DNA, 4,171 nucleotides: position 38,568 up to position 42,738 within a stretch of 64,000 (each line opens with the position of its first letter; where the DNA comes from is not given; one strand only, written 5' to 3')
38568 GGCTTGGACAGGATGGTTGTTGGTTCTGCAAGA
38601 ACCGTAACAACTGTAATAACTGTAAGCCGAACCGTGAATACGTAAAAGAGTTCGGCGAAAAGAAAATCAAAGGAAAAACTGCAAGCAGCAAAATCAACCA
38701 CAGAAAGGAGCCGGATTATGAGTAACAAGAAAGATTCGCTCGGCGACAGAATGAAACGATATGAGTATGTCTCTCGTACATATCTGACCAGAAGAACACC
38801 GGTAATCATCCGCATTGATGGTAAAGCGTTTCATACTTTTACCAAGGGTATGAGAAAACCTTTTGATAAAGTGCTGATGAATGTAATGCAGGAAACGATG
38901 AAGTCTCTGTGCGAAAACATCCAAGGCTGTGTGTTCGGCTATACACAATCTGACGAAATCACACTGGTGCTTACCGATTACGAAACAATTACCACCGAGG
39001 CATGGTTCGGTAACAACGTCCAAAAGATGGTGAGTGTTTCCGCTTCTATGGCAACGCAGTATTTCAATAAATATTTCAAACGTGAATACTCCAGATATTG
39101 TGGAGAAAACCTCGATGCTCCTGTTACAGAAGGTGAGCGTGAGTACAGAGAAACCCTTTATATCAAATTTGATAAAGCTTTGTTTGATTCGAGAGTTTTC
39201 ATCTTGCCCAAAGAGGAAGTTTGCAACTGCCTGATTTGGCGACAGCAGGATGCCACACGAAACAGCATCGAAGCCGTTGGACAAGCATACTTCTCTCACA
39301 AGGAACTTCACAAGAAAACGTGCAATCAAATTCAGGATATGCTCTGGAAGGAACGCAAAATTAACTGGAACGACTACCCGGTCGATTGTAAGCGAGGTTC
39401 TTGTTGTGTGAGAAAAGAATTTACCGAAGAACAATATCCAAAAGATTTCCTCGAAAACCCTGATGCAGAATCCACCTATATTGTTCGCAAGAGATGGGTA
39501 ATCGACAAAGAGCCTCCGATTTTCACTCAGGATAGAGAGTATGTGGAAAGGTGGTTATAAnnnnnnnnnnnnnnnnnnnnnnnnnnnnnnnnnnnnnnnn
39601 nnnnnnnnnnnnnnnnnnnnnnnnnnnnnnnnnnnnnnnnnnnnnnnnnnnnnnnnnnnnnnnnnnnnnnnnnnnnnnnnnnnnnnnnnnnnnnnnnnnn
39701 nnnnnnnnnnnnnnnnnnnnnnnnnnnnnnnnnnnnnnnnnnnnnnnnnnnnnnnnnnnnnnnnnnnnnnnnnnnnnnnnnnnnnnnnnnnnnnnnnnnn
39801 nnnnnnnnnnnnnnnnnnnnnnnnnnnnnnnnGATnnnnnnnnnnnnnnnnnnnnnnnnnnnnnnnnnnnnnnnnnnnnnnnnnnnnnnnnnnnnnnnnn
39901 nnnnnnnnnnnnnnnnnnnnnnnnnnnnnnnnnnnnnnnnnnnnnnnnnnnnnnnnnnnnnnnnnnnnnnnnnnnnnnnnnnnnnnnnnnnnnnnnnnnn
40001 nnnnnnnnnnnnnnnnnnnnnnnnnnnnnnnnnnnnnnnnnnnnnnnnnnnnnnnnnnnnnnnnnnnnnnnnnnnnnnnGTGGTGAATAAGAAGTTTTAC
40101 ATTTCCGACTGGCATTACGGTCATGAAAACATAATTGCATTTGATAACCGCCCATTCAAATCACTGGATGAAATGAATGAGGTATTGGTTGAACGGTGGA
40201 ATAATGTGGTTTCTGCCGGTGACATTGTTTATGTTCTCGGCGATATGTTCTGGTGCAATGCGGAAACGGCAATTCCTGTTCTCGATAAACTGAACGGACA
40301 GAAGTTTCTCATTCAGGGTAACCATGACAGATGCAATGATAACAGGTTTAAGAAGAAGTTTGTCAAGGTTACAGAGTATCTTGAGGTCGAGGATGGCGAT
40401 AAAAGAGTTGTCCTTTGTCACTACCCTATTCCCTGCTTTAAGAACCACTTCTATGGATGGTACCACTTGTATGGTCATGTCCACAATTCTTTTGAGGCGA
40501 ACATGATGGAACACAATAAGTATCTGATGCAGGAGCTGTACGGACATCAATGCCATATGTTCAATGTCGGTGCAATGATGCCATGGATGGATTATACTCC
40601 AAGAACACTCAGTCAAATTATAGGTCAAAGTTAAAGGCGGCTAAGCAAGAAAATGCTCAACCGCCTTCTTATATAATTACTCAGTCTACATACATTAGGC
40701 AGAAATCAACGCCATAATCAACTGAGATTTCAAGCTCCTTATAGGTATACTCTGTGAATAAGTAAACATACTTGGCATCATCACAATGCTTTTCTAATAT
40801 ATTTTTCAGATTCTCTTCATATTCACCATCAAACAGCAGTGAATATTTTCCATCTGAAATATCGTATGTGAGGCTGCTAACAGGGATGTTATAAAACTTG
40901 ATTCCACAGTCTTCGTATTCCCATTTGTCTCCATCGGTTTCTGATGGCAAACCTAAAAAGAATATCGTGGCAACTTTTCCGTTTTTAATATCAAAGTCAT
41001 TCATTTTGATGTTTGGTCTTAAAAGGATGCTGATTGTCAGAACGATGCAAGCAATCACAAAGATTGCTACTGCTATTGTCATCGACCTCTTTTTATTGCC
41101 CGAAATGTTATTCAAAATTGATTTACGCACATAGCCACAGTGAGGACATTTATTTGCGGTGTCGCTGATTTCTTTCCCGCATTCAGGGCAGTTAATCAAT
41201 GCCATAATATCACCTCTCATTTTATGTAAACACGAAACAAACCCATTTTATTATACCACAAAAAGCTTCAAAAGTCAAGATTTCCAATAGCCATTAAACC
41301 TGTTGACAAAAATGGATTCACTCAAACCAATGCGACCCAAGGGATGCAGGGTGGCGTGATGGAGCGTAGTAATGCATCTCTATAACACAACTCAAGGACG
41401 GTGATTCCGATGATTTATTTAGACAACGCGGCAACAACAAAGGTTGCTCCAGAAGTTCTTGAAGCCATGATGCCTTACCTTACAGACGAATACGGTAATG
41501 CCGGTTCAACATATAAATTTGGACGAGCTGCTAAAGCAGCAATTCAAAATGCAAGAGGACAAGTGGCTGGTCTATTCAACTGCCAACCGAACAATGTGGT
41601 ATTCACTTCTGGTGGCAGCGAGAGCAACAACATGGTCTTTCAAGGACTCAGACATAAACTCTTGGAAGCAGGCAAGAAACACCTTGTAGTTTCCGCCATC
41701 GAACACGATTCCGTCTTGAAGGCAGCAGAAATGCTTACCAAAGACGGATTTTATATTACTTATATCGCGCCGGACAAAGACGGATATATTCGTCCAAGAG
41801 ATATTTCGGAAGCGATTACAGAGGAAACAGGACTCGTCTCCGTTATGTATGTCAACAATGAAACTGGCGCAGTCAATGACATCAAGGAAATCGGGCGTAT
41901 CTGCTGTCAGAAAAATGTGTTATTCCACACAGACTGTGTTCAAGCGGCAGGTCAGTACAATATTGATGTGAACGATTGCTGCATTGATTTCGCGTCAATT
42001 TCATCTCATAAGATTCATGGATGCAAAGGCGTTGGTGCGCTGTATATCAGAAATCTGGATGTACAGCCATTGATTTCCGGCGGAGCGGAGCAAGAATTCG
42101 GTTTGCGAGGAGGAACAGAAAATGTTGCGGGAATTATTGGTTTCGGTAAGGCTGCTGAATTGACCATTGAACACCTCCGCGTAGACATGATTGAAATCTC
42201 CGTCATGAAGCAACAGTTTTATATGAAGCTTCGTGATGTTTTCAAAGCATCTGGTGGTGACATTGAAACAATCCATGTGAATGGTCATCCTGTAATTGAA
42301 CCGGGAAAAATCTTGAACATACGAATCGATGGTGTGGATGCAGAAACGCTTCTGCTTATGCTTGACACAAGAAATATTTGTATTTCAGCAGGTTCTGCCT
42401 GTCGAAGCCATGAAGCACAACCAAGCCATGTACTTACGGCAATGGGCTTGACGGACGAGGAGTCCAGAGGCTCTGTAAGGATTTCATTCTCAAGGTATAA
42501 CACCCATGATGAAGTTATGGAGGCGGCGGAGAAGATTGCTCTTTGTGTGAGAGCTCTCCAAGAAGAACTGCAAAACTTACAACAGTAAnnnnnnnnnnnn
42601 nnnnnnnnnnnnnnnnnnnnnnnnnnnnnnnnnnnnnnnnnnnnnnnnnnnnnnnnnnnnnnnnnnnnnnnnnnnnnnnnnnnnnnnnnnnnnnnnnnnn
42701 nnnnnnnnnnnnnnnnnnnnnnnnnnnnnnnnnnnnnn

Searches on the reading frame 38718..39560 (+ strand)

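Call 21: search_protein_families(library=pfam, proteins=[window:38718-39560:+], max_evalue=0.001)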
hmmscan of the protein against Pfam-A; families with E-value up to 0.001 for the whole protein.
window:38718-39560:+ (280 aa): 2 families
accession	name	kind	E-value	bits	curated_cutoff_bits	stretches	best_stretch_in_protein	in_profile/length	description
PF04446.17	Thg1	-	1.5e-32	112.7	29.2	1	10-164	2-130/130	tRNAHis guanylyltransferase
PF14413.11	Thg1C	-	0.0002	22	26.3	0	193-253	38-98/116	Thg1 C terminal domain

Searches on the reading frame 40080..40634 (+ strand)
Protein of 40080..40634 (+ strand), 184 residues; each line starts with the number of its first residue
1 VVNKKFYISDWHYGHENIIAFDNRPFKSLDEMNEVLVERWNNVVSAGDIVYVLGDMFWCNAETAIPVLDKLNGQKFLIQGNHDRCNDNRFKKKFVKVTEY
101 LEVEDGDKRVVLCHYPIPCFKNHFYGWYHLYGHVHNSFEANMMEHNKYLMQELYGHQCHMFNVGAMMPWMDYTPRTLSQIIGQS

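Call 21: search_protein_families(library=pfam, proteins=[window:40080-40634:+], max_evalue=0.001)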
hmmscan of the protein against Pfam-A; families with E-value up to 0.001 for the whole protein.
window:40080-40634:+ (184 aa): 1 family
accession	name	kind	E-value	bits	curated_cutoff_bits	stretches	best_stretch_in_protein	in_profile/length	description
PF12850.12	Metallophos_2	-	1.8e-06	28.5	27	1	8-175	6-144/154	Calcineurin-like phosphoesterase superfamily domain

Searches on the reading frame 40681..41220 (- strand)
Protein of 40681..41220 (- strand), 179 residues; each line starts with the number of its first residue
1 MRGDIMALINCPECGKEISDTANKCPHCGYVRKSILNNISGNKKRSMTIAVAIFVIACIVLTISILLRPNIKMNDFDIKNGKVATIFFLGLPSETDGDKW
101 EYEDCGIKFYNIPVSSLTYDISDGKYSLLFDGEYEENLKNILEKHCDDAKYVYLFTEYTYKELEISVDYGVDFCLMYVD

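Call 8: search_protein_families(library=phrogs, proteins=[window:40681-41220:-], max_evalue=0.001)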
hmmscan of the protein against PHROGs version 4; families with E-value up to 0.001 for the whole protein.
window:40681-41220:- (179 aa): 8 families
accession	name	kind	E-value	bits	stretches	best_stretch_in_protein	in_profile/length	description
phrog_10292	-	unknown function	1.4e-06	29.3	1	6-55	1-47/136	-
phrog_14275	-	unknown function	2.8e-06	28.1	1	6-61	1-50/178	-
phrog_6586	-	unknown function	1e-05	26.4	1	6-35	1-30/129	-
phrog_4852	-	unknown function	3.2e-05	24.7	1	5-47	10-54/194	-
phrog_38187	-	unknown function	3.9e-05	24.8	1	6-34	1-29/144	-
phrog_9700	-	unknown function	5.1e-05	23.4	1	6-41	4-39/483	-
phrog_6332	-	unknown function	0.00043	21.1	1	6-46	5-45/60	-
phrog_31650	-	unknown function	0.00062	20.1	1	6-37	1-32/360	-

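Call 21: search_protein_families(library=pfam, proteins=[window:40681-41220:-], max_evalue=0.001)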
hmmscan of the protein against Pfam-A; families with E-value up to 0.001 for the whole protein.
window:40681-41220:- (179 aa): 4 families
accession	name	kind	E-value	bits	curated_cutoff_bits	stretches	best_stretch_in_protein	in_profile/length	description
PF13248.11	Zn_ribbon_3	-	8.2e-08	31.9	27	1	9-31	3-25/26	zinc-ribbon domain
PF13240.11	Zn_Ribbon_1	-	1e-07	31.9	25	1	11-30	2-21/23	zinc-ribbon domain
PF10571.15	UPF0547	-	6e-07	29.9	29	1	10-31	2-23/26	Uncharacterised protein family UPF0547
PF12773.13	DZR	-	0.00026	21.5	27.3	1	9-29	25-45/45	Double zinc ribbon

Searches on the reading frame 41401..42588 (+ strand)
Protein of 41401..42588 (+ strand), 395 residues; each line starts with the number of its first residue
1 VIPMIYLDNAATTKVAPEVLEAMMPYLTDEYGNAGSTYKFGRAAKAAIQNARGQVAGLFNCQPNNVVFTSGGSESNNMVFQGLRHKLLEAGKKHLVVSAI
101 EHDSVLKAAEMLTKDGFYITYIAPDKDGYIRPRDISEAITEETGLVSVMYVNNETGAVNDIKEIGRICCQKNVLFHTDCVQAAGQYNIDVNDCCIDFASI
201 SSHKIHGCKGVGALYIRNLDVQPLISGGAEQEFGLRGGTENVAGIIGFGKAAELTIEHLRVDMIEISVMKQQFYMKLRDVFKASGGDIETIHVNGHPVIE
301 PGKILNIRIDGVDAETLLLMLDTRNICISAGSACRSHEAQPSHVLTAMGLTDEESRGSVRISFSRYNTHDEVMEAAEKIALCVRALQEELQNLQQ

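Call 21: search_protein_families(library=pfam, proteins=[window:41401-42588:+], max_evalue=0.001)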
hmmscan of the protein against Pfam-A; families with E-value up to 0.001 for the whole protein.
window:41401-42588:+ (395 aa): 2 families
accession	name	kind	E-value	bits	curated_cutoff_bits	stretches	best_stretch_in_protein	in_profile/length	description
PF00266.25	Aminotran_5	-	5e-83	279.5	21.5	1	5-372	1-368/371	Aminotransferase class-V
PF01041.23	DegT_DnrJ_EryC1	-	0.00015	21.6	19.8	1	120-185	89-152/360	DegT/DnrJ/EryC1/StrS aminotransferase family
